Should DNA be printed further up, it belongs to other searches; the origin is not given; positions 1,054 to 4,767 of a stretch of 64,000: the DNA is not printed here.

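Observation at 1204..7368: Pair of giant acidic surface proteins with a shared C-terminal module and a juxtamembrane C2H2 zinc finger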

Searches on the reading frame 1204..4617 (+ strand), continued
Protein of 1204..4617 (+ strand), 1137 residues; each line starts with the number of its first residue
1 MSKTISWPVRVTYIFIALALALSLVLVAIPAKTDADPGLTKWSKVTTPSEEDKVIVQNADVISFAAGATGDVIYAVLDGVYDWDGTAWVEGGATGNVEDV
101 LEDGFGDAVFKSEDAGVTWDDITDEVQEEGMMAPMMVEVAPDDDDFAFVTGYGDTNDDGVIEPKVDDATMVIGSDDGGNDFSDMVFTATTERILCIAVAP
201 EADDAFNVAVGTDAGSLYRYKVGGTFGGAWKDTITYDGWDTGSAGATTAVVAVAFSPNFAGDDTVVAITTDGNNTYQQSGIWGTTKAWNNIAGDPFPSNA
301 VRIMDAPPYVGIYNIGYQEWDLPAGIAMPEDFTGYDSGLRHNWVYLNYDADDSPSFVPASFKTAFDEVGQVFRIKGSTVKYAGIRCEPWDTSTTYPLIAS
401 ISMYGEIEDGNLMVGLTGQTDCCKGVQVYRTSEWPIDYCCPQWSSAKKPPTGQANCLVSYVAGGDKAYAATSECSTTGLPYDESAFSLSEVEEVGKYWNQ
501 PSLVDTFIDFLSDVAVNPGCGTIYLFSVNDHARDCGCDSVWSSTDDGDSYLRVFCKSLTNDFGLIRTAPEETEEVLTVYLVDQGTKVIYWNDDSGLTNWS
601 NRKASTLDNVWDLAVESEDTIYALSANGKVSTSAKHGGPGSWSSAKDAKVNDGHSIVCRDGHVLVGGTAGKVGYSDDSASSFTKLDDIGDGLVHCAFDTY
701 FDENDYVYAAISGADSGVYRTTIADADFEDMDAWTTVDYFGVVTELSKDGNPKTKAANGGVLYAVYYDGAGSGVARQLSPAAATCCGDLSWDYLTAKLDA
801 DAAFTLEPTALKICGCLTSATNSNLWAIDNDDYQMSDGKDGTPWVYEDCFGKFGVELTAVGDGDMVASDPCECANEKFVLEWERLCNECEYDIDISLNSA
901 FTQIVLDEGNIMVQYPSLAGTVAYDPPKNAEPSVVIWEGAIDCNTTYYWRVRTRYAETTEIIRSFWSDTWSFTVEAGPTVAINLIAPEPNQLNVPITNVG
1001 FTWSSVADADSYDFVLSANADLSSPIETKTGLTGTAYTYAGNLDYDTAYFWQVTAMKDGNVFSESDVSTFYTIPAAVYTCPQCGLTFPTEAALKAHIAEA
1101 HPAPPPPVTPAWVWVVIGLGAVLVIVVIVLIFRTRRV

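Call 34: fold_search(model_id=the predicted structure, library=pdb)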
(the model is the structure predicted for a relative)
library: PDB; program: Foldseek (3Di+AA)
matches with E <= 10: 1986; with E <= 0.001: 747
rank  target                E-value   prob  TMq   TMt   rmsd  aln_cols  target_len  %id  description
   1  5jwz_B                3.6e-17  1.00  0.23  0.35  17.5       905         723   12  Structure of a Putative Xyloglucanase from the Cellulolytic Bacteria Streptomyces sp. SirexAA-E (released 2016-06-01)
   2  9i3v_B                3.3e-16  1.00  0.14  0.05  29.3      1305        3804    9  Cryo-EM structure of the human LRP2 ectodomain (released 2026-02-04)
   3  6fg9_A                8.0e-16  1.00  0.18  0.21  35.5      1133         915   10  Mouse SORCS2 ectodomain (sortilin related VPS10 domain containing receptor 2) (released 2018-08-01)
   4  9ozi_A                2.8e-15  1.00  0.16  0.10  39.2      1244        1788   10  Cryo-EM structure of chicken ROS1 in apo-state. This is the complete map and model. (released 2026-02-25)
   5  9qaw_B                2.0e-14  1.00  0.15  0.05  29.3      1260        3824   10  CryoEM structure of the human LRP2 receptor ectodomain in complex with LRPAP1 (released 2026-03-11)
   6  9cwm_A                2.1e-14  1.00  0.14  0.05  27.1      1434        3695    9  Cryo-EM structure of human Low-density lipoprotein receptor-related protein 2 (released 2025-08-06)
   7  9cwm_B                3.2e-14  1.00  0.15  0.05  27.3      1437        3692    9  Cryo-EM structure of human Low-density lipoprotein receptor-related protein 2 (released 2025-08-06)
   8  1nr0                  7.9e-13  1.00  0.23  0.37  13.3       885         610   10  Two Seven-Bladed Beta-Propeller Domains Revealed By The Structure Of A C. elegans Homologue Of Yeast Actin Interacting P (released 2003-07-01)
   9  5oql_A                8.3e-13  1.00  0.24  0.30  15.3       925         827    9  Cryo-EM structure of the 90S pre-ribosome from Chaetomium thermophilum (released 2017-10-11)
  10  6ffy_A                9.7e-13  1.00  0.17  0.19  34.5      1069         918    9  Structure of the mouse SorCS2-NGF complex (released 2018-08-01)
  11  6lqs_B1               1.5e-12  1.00  0.22  0.29  16.1       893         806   10  Cryo-EM structure of 90S small subunit preribosomes in transition states (State D) (released 2020-09-16)
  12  9oz1_A                1.9e-12  1.00  0.18  0.25  32.0      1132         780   10  Cryo-EM structure of chicken ROS1 in apo-state. Cryo-EM refinement is focused on the "leg" region of chicken ROS1. (released 2026-02-25)
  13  9d5n_CH               2.2e-12  1.00  0.23  0.40  13.5       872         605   12  48-nm doublet microtubule from Trichomonas vaginalis strain G3 (released 2025-05-14)
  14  6rxt_UA               3.0e-12  1.00  0.22  0.28  17.3       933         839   10  Cryo-EM structure of the 90S pre-ribosome (Kre33-Noc4) from Chaetomium thermophilum, state A (released 2019-08-14)
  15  6lqr_B1               4.3e-12  1.00  0.23  0.30  15.5       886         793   10  Cryo-EM structure of 90S small subunit preribosomes in transition states (State C) (released 2020-09-16)
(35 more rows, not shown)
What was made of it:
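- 1321..3813 (+): P1 ectodomain: tandem beta-propellers (aa ~40-870, about 54 strands), Cys-rich. Foldseek best hits are the GH74-type double seven-bladed propeller 5jwz, SorCS2/sortilin Vps10 and tandem WD40 propellers (call 34).
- On BNR/Asp-box - Sortilin-Vps10 - GH74 beta-propellers: Top Foldseek hits are 5jwz, 6fg9 and sortilin, E 1e-17 to 1e-10, with low TM-scores because of the multidomain query (call 34).
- P1 resembles GH74/sortilin tandem propellers (call 34). The best structural match is a putative GH74 xyloglucanase (call 34). TM-scores are low (0.23-0.35, 12% identity) (call 34).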

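Call 35: find_homologous_proteins(query=A3, max_evalue=0.00001)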
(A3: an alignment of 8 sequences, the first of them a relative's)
Query A3 (8 sequences) (1019 aa, profile of the alignment): 472 proteins with E <= 0.00001 among 8000 candidates; the best 120 are listed.
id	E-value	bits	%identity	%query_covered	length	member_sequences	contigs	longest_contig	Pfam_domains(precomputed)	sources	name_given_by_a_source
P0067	0.0e+0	1437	53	100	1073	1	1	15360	-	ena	-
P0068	0.0e+0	1411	100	100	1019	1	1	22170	PF15902.13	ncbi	-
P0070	0.0e+0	1384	34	97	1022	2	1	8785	PF15902.13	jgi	-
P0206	0.0e+0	1366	53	100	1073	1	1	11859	-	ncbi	-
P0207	0.0e+0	1315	53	100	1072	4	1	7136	-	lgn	-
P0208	0.0e+0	1306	65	100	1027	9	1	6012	PF25852.1,PF02012.27,PF15902.13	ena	-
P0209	0.0e+0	1306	63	100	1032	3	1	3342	PF25852.1,PF02012.27,PF15902.13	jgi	-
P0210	0.0e+0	1293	63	100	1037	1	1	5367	PF02012.27,PF15902.13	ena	-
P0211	0.0e+0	1292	64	100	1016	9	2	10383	PF15902.13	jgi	-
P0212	0.0e+0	1289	64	100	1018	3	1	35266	PF02012.27,PF15902.13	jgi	jgi:hypothetical protein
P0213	0.0e+0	1288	64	100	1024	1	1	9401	PF02012.27,PF15902.13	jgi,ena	-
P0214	0.0e+0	1288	63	100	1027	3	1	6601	PF02012.27,PF15902.13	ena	-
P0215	0.0e+0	1281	63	100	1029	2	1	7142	PF02012.27,PF15902.13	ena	-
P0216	0.0e+0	1278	51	100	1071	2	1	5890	-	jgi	jgi:hypothetical protein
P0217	0.0e+0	1275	60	98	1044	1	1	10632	PF02012.27,PF15902.13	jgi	-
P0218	0.0e+0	1257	62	98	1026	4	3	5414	PF02012.27,PF15902.13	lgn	-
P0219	0.0e+0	1248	60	98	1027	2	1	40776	PF25852.1,PF02012.27,PF15902.13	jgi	-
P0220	0.0e+0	1247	66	100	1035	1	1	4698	PF02012.27,PF15902.13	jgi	jgi:hypothetical protein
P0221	0.0e+0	1241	63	97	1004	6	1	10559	PF15902.13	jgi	-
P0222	0.0e+0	1224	60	97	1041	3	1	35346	PF25852.1,PF02012.27,PF15902.13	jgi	jgi:hypothetical protein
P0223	0.0e+0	1223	61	97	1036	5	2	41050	PF25852.1,PF02012.27,PF15902.13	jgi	-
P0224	0.0e+0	1222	61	100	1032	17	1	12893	PF15902.13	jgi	-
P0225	0.0e+0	1219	62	97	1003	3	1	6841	PF02012.27,PF15902.13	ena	-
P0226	0.0e+0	1217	63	100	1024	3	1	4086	PF25852.1,PF02012.27,PF15902.13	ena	-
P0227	0.0e+0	1215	61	100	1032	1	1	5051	PF02012.27,PF15902.13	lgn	-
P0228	0.0e+0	1211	62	95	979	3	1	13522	PF02012.27,PF15902.13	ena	-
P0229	0.0e+0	1207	60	100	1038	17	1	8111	PF15902.13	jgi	-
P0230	0.0e+0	1207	60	94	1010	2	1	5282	PF02012.27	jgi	-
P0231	0.0e+0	1203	65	96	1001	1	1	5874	PF25852.1,PF15902.13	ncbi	-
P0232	0.0e+0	1203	58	97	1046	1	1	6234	PF25852.1,PF15902.13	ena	-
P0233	0.0e+0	1202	60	98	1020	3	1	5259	PF25852.1,PF02012.27,PF15902.13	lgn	-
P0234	0.0e+0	1199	60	97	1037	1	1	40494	PF25852.1,PF02012.27,PF15902.13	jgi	jgi:hypothetical protein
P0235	0.0e+0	1198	67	100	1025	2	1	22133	PF15902.13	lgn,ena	-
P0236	0.0e+0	1195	60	97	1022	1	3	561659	PF02012.27,PF15902.13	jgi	jgi:photosystem II stability/assembly factor-like uncharacterized protein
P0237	0.0e+0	1195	68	100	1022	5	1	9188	PF25852.1,PF15902.13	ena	-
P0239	0.0e+0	1194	59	96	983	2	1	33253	PF02012.27,PF15902.13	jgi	jgi:hypothetical protein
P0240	0.0e+0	1190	62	98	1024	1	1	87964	PF02012.27,PF15902.13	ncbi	-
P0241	0.0e+0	1180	58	97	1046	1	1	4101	PF15902.13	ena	-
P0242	0.0e+0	1179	55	100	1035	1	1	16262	PF02012.27,PF15902.13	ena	-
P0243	0.0e+0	1178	63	100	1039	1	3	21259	PF15902.13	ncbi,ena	-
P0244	0.0e+0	1176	38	97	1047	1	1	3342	PF15902.13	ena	-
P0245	0.0e+0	1171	39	98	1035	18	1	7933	PF06051.18,PF15902.13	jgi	-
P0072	0.0e+0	1163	30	88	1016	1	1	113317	-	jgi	jgi:hypothetical protein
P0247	0.0e+0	1160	58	96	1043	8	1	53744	PF02012.27,PF15902.13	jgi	-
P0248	0.0e+0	1159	56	100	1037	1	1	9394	PF02012.27,PF15902.13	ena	-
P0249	0.0e+0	1158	55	100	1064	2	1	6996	PF02012.27,PF15902.13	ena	-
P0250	0.0e+0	1156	38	97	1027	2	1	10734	PF15902.13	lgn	-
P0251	0.0e+0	1154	61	98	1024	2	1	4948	PF15902.13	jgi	-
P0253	0.0e+0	1152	61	98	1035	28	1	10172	PF25852.1,PF02012.27,PF15902.13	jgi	-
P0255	0.0e+0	1151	61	100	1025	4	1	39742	PF25852.1,PF15902.13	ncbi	-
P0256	0.0e+0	1146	54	100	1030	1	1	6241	PF25852.1,PF02012.27,PF15902.13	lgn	-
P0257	0.0e+0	1146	60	98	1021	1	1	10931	PF25852.1,PF02012.27,PF15902.13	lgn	-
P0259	0.0e+0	1144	40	93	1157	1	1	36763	PF25852.1,PF15902.13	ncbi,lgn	-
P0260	0.0e+0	1140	60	98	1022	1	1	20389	PF02012.27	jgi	jgi:hypothetical protein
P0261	0.0e+0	1139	37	98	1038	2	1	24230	PF06051.18,PF15902.13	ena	-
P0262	0.0e+0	1137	39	97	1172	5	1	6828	-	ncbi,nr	ncbi:MAG: hypothetical protein D4R82_04735 [Dehalococcoidia bacterium]|nr:MAG: hypothetical protein 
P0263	0.0e+0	1137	34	94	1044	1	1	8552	PF15902.13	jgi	jgi:hypothetical protein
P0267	0.0e+0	1130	52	99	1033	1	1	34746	PF02012.27,PF15902.13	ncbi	-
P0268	0.0e+0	1128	38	98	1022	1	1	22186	PF15902.13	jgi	jgi:hypothetical protein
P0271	0.0e+0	1125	55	98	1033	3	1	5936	PF25852.1,PF02012.27,PF15902.13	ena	-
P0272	0.0e+0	1120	56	97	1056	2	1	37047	PF15902.13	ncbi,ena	-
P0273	0.0e+0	1119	37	97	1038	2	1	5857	PF15902.13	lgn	-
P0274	0.0e+0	1114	34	97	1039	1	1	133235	PF15902.13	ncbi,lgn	-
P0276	0.0e+0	1109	59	100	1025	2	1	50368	PF25852.1,PF15902.13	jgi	jgi:hypothetical protein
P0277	0.0e+0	1109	54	97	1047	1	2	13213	PF25852.1,PF02012.27,PF15902.13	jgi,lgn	-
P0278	0.0e+0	1108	36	95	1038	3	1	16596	PF25788.3,PF15902.13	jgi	-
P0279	0.0e+0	1103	43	96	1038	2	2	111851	PF15902.13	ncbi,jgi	-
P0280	0.0e+0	1089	37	97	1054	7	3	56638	PF15902.13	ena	-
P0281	0.0e+0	1087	55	98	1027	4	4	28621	PF25852.1,PF02012.27,PF15902.13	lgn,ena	-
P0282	0.0e+0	1085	55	98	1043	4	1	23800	PF25852.1,PF02012.27,PF15902.13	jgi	-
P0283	0.0e+0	1084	64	87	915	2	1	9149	PF02012.27,PF15902.13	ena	-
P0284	0.0e+0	1083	54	100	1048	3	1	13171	PF25852.1,PF24316.2,PF02012.27,PF15902.13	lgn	-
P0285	0.0e+0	1082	39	94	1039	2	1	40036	PF25788.3,PF15902.13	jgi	jgi:hypothetical protein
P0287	0.0e+0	1080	45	97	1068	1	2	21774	PF15902.13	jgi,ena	-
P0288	0.0e+0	1080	36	96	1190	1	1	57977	PF15902.13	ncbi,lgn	-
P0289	0.0e+0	1079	50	95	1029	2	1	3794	PF25852.1,PF02012.27,PF15902.13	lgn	-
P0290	0.0e+0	1077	36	97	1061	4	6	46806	PF15902.13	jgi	-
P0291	0.0e+0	1076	36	100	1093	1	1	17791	PF02012.27,PF15902.13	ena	-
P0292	0.0e+0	1074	55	98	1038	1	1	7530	PF24316.2,PF02012.27,PF15902.13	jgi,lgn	jgi:hypothetical protein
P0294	0.0e+0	1067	55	100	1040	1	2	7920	PF25852.1,PF02012.27,PF15902.13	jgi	jgi:hypothetical protein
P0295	0.0e+0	1065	55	100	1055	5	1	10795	PF25852.1,PF15902.13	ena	-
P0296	0.0e+0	1064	53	100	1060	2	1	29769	PF25852.1,PF15902.13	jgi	-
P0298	0.0e+0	1063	53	98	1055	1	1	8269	PF25852.1,PF02012.27,PF15902.13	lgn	-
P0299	0.0e+0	1063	55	100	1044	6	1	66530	PF15902.13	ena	-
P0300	0.0e+0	1061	55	98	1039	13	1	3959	PF24316.2,PF02012.27,PF15902.13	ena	-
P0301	0.0e+0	1060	58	97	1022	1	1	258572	PF25852.1,PF15902.13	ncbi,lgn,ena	-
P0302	0.0e+0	1059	53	100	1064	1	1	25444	PF02012.27,PF15902.13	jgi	-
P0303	0.0e+0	1057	54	100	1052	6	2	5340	PF25852.1,PF15902.13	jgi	-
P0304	0.0e+0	1054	53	100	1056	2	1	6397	PF15902.13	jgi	-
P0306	0.0e+0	1054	52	98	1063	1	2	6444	PF15902.13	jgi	-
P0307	0.0e+0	1054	52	100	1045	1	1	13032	PF15902.13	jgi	-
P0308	0.0e+0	1053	54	98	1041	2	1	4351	PF25852.1,PF02012.27,PF15902.13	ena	-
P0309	0.0e+0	1052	34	94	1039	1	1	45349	PF25788.3,PF15902.13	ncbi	ncbi:hypothetical protein ACFLYM_00475 [Chloroflexota bacterium]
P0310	0.0e+0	1052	34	99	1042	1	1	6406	PF15902.13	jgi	-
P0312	0.0e+0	1046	32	95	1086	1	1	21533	-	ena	-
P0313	0.0e+0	1044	53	100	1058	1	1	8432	PF02012.27,PF15902.13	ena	-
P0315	0.0e+0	1038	36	99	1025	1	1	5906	PF15902.13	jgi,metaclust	metaclust:\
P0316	0.0e+0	1037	35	97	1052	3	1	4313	PF15902.13,PF16656.12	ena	-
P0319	0.0e+0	1030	36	94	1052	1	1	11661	PF15902.13,PF16656.12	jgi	jgi:photosystem II stability/assembly factor-like uncharacterized protein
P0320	0.0e+0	1029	54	100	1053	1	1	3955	PF25852.1,PF02012.27,PF15902.13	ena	-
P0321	0.0e+0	1029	33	97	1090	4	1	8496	PF25788.3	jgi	-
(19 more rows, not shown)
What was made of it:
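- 1321..3813 (+): Distant relatives carry BNR plus Sortilin-Vps10 hits (call 35).
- Closest known: Dehalococcoides mccartyi putative S-layer protein DET1407. Same: BNR/Asp-box-type propeller annotation, as in distant members of the P1 family (call 35).
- Databases name some relatives 'exo-alpha-sialidase' (call 35).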

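Call 48: fold_search(model_id=the predicted structure, library=pdb)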
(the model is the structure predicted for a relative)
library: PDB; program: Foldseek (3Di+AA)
matches with E <= 10: 1837; with E <= 0.001: 396
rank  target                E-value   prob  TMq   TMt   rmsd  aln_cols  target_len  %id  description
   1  6grt_B                9.8e-14  1.00  0.16  0.15  22.1       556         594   12  Paired immunoglobulin-like receptor B (PirB) or Leukocyte immunoglobulin-like receptor subfamily B member 3 (LILRB3) f (released 2019-02-06)
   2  7ptp_A                1.0e-13  1.00  0.18  0.15  21.4       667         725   11  In-situ structure of pentameric S-layer protein (released 2021-12-15)
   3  6grt_A                2.0e-13  1.00  0.15  0.14  21.9       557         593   12  Paired immunoglobulin-like receptor B (PirB) or Leukocyte immunoglobulin-like receptor subfamily B member 3 (LILRB3) f (released 2019-02-06)
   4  9ijj_C                6.2e-13  1.00  0.20  0.14  21.4       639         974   11  In situ structure of the central apparatus in mouse sperm axoneme. (released 2025-06-04)
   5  6grq_A                6.2e-13  1.00  0.16  0.16  21.9       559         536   13  Paired immunoglobulin-like receptor B (PirB) or Leukocyte immunoglobulin-like receptor subfamily B member 3 (LILRB3) f (released 2019-02-06)
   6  7b2m_A                1.3e-12  1.00  0.15  0.14  38.4       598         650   13  Cryo-EM structure of complement C4b in complex with nanobody E3 (released 2022-03-02)
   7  5jpm_A                2.5e-12  1.00  0.15  0.14  38.3       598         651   12  Structure of the complex of human complement C4 with MASP-2 rebuilt using iMDFF (released 2016-08-10)
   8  8uh2_A                2.5e-12  1.00  0.16  0.15  37.0       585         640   12  Complex of C3b with the inhibitor albicin (released 2024-05-08)
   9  8uin_A                4.3e-12  1.00  0.16  0.15  37.3       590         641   11  Structure of the C3bBb-albicin complex (released 2024-05-08)
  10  9qk2_F                4.5e-12  1.00  0.14  0.12  37.1       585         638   12  Structure of the Complement classical and lectin pathway C3 convertase in complex with substrate C3 (released 2025-12-24)
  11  7q60                  7.6e-12  1.00  0.15  0.08  39.7       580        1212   10  Structure of TEV cleaved A2ML1 (A2ML1-TE) (released 2022-04-20)
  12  9u62_E                1.0e-11  1.00  0.20  0.09  38.7       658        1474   10  AP pathways C3 convertase C3bBbP and C3 complex (released 2026-01-14)
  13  6grs_B                1.0e-11  1.00  0.18  0.18  25.1       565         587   13  Paired immunoglobulin-like receptor B (PirB) or Leukocyte immunoglobulin-like receptor subfamily B member 3 (LILRB3) f (released 2019-02-06)
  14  4rtd                  1.1e-11  1.00  0.15  0.09  38.5       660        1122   12  Escherichia coli alpha-2-macroglobulin activated by porcine elastase (released 2015-07-15)
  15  8eok_G                1.1e-11  1.00  0.15  0.14  38.4       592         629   13  Structure of the C3bB proconvertase in complex with lufaxin and factor Xa (released 2023-08-30)
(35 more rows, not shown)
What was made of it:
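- Closest known: Haloferax volcanii S-layer glycoprotein csg. Same: 7ptp_A is the second-best Foldseek hit of P2 (call 48).
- P2 resembles multi-Ig chains, including an archaeal S-layer protein (call 48).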

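Call 49: find_encoding_contigs(protein=P0001, flank=10000, max_places=2)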
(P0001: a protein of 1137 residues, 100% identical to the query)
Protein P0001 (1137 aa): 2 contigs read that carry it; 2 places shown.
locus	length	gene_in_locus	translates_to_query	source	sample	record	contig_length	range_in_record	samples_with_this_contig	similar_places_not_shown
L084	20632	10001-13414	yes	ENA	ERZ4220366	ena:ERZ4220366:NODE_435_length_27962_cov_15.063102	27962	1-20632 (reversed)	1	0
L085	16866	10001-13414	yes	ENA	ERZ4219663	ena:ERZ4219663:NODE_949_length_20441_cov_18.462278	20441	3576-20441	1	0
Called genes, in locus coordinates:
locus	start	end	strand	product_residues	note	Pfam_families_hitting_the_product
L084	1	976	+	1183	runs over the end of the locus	PF00404:Dockerin_1 (weak)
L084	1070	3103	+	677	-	PF00963:Cohesin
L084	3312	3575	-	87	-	PF05016:ParE_toxin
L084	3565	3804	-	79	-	-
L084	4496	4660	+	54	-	-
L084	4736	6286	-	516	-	PF19190:BACON_2, PF00963:Cohesin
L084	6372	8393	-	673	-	PF00082:Peptidase_S8, PF00404:Dockerin_1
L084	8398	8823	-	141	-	-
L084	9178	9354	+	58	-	-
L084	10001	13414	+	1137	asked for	-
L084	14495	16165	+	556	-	PF01833:TIG (faint)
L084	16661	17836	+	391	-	PF00091:Tubulin, PF21011:CetZ_C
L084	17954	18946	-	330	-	PF01384:PHO4, PF09339:HTH_IclR (faint), PF01384:PHO4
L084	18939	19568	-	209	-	PF01865:PhoU_div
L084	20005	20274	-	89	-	PF05016:ParE_toxin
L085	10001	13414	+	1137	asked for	-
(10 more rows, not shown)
